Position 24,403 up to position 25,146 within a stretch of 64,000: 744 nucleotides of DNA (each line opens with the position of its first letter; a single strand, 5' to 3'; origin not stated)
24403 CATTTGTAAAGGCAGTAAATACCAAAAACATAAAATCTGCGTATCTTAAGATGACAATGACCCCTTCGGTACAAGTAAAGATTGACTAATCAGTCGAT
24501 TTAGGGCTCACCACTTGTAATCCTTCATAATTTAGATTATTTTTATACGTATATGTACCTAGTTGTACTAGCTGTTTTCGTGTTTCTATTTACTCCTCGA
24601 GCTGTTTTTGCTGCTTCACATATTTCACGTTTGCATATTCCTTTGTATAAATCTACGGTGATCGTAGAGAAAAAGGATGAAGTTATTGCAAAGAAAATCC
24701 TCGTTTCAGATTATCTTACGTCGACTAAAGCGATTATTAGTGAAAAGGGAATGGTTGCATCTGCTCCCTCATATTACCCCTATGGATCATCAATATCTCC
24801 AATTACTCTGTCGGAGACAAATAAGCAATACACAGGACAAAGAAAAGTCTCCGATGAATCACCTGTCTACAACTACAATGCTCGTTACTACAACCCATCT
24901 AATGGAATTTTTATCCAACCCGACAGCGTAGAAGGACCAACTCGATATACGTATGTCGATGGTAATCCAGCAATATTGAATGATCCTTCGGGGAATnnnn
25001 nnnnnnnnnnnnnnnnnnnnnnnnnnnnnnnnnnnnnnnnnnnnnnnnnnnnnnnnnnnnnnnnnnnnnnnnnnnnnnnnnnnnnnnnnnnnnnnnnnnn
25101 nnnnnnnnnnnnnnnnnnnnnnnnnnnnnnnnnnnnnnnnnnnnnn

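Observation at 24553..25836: Minimal RHS-core polymorphic-toxin-like protein with Cys-His-Asp C-terminal domain and no immunity gene, wedged after rplA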

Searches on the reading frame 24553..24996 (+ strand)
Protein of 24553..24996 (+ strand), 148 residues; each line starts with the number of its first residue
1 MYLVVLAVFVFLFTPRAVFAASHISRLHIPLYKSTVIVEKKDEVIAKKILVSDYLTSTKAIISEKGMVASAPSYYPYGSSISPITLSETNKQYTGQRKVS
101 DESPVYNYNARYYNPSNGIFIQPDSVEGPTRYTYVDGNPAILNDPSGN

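Call 22: find_related_loci(query=A1, collection=genome_contigs, flank=10000)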
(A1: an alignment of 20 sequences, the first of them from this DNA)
Query A1 (148 aa) in genome_contigs; peptide patterns used: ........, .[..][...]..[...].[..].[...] (x = any residue, [..] = any of these).
112 stretches matched a pattern; 75 encode a relative of the query (tblastn E <= 1e-3); 74 distinct loci.
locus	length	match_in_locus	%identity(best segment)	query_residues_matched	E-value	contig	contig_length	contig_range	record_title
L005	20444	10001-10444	74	1-148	2e-64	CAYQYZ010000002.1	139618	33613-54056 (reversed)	MAG TPA_asm: uncultured Gammaproteobacteria bacterium isolate SRP286056_co1_376 genome assembly, contig: NODE_81_length_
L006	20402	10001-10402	60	15-148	6e-55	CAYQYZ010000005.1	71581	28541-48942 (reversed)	MAG TPA_asm: uncultured Gammaproteobacteria bacterium isolate SRP286056_co1_376 genome assembly, contig: NODE_315_length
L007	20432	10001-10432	56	5-148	9e-53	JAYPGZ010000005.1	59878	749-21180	MAG: Candidatus Roizmanbacteria bacterium isolate 139578_S179_concoct_bins.tsv.227 NODE_390_length_59878_cov_7.191264, w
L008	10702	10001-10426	49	16-147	2e-37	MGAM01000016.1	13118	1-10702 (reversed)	MAG: Candidatus Roizmanbacteria bacterium RIFCSPLOWO2_01_FULL_39_19 rifcsplowo2_01_scaffold_30012, whole genome shotgun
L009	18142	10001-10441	47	3-148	1e-40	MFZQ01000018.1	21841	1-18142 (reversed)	MAG: Candidatus Roizmanbacteria bacterium RIFCSPHIGHO2_02_FULL_40_13b rifcsphigho2_02_scaffold_3686, whole genome shotgu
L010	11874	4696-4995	49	50-148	4e-23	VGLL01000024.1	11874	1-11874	MAG: Candidatus Shapirobacteria bacterium isolate K_DeepCast_150m_m1_139 K_DeepCast_150m_m1_139_Ga0194126_10010851, whol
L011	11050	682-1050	40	32-148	3e-21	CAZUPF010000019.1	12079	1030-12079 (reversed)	MAG TPA_asm: uncultured Candidatus Saccharibacteria bacterium isolate SRP104257_co1_407 genome assembly, contig: NODE_38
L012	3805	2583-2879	44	52-148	2e-20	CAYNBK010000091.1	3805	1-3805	MAG TPA_asm: uncultured Pseudomonadales bacterium isolate binchicken_co387_550 genome assembly, contig: NODE_35495_lengt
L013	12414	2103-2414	43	50-147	2e-20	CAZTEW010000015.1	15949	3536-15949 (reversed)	MAG TPA_asm: uncultured Gammaproteobacteria bacterium isolate binchicken_co266_151 genome assembly, contig: NODE_6118_le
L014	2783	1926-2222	44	52-148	3e-20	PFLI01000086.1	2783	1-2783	MAG: Candidatus Roizmanbacteria bacterium CG_4_10_14_0_8_um_filter_33_9 CG_4_10_14_0.8_um_filter_scaffold_31488_c, whole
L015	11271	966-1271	42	53-148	9e-17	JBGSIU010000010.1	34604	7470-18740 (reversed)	MAG: Patescibacteria group bacterium isolate JTS-AC14 k141_1167621, whole genome shotgun sequence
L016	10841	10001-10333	37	48-148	1e-13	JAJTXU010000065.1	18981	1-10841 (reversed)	MAG: Anaerolineales bacterium isolate DTUCFX3 65-Genome34, whole genome shotgun sequence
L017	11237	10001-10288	36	50-147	1e-13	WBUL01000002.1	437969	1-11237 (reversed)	MAG: Anaerolineae bacterium isolate SB15 contig_3, whole genome shotgun sequence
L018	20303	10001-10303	39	51-148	2e-13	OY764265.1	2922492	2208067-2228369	MAG: Bdellovibrionota bacterium isolate efddfb02-ff0c-4ac5-ae96-c61d995422a3 genome assembly, chromosome: 1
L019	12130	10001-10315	35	38-147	2e-13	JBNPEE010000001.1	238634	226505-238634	MAG: Anaerolineae bacterium isolate fr_S2C258 S2CNODE_20_length_238634_cov_8_417007, whole genome shotgun sequence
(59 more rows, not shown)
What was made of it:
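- One MAG carries both a slot singleton (L005) and a shell array (L006) (call 22).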

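Call 70: find_related_loci(query=A1, collection=metagenome_contigs, flank=10000)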
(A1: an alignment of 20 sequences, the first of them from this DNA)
Query A1 (148 aa) in metagenome_contigs; peptide patterns used: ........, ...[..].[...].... (x = any residue, [..] = any of these).
94 stretches matched a pattern; 21 encode a relative of the query (tblastn E <= 1e-3); 21 distinct loci.
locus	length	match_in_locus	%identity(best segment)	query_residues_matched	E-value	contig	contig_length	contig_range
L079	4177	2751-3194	57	4-147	5e-53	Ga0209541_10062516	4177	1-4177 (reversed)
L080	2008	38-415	63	22-147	4e-53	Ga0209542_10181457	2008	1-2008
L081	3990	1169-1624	49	1-148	1e-47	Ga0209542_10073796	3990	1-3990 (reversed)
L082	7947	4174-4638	52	5-148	2e-47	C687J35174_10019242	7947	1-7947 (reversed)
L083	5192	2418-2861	53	12-148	1e-46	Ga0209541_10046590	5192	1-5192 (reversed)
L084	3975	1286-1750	51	6-148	3e-44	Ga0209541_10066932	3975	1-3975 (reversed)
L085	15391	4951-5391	47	3-148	2e-41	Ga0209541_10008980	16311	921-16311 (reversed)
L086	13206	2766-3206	47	3-148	2e-41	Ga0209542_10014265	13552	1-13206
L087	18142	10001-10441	47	3-148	2e-41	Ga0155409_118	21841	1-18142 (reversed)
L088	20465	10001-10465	45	4-148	7e-40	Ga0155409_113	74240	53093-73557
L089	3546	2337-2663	60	49-148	7e-40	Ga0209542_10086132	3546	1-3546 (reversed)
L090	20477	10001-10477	44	3-148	3e-39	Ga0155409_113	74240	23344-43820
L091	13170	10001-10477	44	3-148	3e-39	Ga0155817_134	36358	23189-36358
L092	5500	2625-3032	50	22-147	3e-38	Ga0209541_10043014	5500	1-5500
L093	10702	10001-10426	49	16-147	4e-38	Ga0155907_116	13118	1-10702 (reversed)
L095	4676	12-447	61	12-147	7e-31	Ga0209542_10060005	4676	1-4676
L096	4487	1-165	69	94-148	5e-23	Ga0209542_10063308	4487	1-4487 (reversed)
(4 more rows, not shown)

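Call 73: search_protein_families(library=pfam, proteins=[L095:1360-2148:+, L096:1052-1786:+, L085:14026-14796:+, L082:2879-3463:+, L082:3357-4139:+, L012:1233-1826:+, L012:1813-2421:+, L081:2602-3189:+, L015:3222-4043:+, L092:3966-5144:+], max_evalue=0.01)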
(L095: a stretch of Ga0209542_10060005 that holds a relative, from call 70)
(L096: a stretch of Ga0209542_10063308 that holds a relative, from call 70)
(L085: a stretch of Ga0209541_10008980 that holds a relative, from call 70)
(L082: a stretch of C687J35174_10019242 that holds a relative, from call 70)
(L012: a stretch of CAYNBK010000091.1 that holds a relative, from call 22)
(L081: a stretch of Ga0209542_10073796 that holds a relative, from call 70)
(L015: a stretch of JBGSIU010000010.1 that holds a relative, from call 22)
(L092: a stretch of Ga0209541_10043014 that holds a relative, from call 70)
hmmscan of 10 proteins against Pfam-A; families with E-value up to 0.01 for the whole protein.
L095:1360-2148:+ (263 aa): 1 family
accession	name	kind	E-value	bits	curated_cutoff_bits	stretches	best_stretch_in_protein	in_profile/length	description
PF08668.18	HDOD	-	0.00064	19.7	22.9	1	82-132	88-137/196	HDOD domain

L096:1052-1786:+ (245 aa): 1 family
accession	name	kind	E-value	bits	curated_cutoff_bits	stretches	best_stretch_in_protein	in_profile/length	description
PF01966.28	HD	-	3.9e-09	37.3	22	1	58-145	3-92/116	HD domain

L085:14026-14796:+ (257 aa): 4 families
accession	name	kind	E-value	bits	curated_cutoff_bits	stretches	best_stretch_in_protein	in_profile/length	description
PF13624.11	SurA_N_3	-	1.4e-10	41.7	27.2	1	78-186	26-158/162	SurA-like N-terminal domain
PF09312.16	SurA_N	-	8.1e-06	26.4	30.8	1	116-181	44-109/118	SurA N-terminal domain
PF05698.19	Trigger_C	-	4e-05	24.2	22.7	1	109-190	81-161/162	Bacterial trigger factor protein (TF) C-terminus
PF13623.11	SurA_N_2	-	0.0007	19.9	28.5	1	112-153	83-124/145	SurA-like N-terminal domain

L082:2879-3463:+ (195 aa): 1 family
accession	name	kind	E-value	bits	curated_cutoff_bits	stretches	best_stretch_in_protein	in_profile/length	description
PF13338.12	AbiEi_4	-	0.0019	18.7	25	1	38-56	29-47/49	Transcriptional regulator, AbiEi antitoxin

L082:3357-4139:+ (261 aa): 1 family
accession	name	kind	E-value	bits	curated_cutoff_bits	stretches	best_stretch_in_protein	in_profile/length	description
PF08843.17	AbiEii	-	1.3e-19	71.5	22.5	1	46-196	2-177/238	Nucleotidyl transferase AbiEii toxin, Type IV TA system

L012:1233-1826:+ (198 aa): 0 families

L012:1813-2421:+ (203 aa): 0 families

L081:2602-3189:+ (196 aa): 1 family
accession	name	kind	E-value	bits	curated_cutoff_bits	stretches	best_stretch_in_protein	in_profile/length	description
PF00466.25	Ribosomal_L10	-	7.9e-12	45.6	22.8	1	17-115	2-89/100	Ribosomal protein L10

L015:3222-4043:+ (274 aa): 2 families
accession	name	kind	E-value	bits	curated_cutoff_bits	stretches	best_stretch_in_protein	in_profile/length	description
PF16656.11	Pur_ac_phosph_N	-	9.9e-08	32.9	30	1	48-117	6-82/93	Purple acid Phosphatase, N-terminal domain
PF00041.27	fn3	-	0.0002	22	25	1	44-113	2-66/84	Fibronectin type III domain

L092:3966-5144:+ (393 aa): 8 families
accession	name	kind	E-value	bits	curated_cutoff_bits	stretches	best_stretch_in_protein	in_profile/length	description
PF13635.12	DUF4143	-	2.4e-40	138.3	28.1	1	201-357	2-160/160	Domain of unknown function (DUF4143)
PF13173.12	AAA_14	-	7e-29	100.9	27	1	32-153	3-128/129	AAA domain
PF13401.12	AAA_22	-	2.3e-05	25.2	27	0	89-127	86-127/130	AAA domain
PF00004.35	AAA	-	0.0001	23.2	21.2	1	34-137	1-119/131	ATPase family associated with various cellular activities (AAA)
PF08279.18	HTH_11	-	0.00017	21.8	25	1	216-256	3-42/55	HTH domain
PF01637.24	ATPase_2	-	0.0054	17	33.2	0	32-84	21-68/225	ATPase domain predominantly from Archaea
PF13412.12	HTH_24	-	0.0056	16.7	21.9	0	231-255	19-43/48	Winged helix-turn-helix DNA-binding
PF05496.18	RuvB_N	-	0.0067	16.6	27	0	33-102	35-99/159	Holliday junction DNA helicase RuvB P-loop domain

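Call 74: search_protein_families(library=pfam, proteins=[L015:4058-10594:+, L079:2-2689:+, L009:11623-17637:+], max_evalue=0.01)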
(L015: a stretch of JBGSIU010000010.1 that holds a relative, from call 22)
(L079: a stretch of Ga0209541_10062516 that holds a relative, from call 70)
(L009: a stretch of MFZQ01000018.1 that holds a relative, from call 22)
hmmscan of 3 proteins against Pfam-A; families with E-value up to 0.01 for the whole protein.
L015:4058-10594:+ (2179 aa): 1 family
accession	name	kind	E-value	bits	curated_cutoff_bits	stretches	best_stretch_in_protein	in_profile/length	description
PF05593.20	RHS_repeat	-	3.3e-12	46.9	22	0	1025-1047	8-30/38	RHS Repeat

L079:2-2689:+ (896 aa): 1 family
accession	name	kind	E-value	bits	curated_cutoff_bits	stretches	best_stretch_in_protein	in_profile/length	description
PF05593.20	RHS_repeat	-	1.4e-13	51.3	22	1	236-267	1-32/38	RHS Repeat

L009:11623-17637:+ (2005 aa): 1 family
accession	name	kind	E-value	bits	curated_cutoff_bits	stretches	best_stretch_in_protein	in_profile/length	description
PF05593.20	RHS_repeat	-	4.6e-08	33.7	22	0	1370-1398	1-29/38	RHS Repeat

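Call 75: search_protein_families(library=ncbifam, proteins=[L015:4058-10594:+, L079:2-2689:+, L009:11623-17637:+], max_evalue=0.01)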
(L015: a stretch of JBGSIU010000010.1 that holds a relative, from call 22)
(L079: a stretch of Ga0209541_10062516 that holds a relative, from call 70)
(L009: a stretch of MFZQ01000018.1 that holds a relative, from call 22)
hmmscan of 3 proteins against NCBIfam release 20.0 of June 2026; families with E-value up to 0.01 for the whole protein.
L015:4058-10594:+ (2179 aa): 1 family
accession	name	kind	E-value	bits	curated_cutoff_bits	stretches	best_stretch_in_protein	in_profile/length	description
TIGR01643.1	YD_repeat_2x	repeat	1e-08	35.3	15.8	0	1022-1048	5-31/42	YD repeat-containing protein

L079:2-2689:+ (896 aa): 1 family
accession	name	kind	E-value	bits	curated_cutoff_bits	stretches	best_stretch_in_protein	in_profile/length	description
TIGR01643.1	YD_repeat_2x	repeat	7.8e-06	26.2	15.8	0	236-267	1-32/42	YD repeat-containing protein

L009:11623-17637:+ (2005 aa): 0 families

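Call 82: search_solved_structures(query=L006:2226-8450:+, max_evalue=0.01)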
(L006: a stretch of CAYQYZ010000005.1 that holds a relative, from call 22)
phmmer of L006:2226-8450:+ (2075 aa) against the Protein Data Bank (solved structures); distinct sequences matched with E-value up to 0.01: 2.
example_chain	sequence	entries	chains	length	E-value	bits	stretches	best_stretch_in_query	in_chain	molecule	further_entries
8cp6_B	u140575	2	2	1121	2.3e-06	28.4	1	1390-1540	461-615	Toxin protein Tse5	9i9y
7q97_A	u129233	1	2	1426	0.00014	22.4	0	1389-1666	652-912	Rhs family protein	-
